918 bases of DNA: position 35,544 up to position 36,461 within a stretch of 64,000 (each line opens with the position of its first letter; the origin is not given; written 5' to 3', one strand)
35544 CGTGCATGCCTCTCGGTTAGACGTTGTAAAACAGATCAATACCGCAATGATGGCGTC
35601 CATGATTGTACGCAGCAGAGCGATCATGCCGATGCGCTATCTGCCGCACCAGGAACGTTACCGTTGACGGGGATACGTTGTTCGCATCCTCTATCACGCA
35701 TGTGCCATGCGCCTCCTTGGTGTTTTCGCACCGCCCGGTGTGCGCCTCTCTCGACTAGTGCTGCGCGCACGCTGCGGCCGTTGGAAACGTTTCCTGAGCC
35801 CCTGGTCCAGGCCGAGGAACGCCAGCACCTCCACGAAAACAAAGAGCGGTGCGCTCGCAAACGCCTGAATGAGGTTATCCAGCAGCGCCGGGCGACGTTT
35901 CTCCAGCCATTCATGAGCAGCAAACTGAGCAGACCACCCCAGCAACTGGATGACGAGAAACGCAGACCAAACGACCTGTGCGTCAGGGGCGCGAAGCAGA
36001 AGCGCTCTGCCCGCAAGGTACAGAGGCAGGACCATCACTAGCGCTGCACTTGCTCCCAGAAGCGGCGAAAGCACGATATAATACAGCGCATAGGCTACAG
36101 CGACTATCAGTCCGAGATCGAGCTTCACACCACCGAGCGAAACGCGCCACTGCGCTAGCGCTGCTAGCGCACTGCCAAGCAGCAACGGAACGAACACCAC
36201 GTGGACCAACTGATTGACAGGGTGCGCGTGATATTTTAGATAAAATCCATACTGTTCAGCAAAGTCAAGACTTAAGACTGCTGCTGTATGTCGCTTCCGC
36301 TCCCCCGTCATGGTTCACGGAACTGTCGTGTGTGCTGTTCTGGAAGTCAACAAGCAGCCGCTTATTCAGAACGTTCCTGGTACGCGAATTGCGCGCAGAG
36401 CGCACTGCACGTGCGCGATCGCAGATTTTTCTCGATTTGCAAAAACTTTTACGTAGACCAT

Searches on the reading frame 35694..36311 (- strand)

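Call 68: search_protein_families(library=pfam, proteins=[window:35694-36311:-], max_evalue=0.01)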
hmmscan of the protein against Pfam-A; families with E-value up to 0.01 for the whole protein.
window:35694-36311:- (205 aa): 1 family
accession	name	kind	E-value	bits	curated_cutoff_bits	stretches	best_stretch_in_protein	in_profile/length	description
PF06127.16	Mpo1-like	-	2.8e-21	75.9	24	1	16-163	3-92/95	2-hydroxy-palmitic acid dioxygenase Mpo1-like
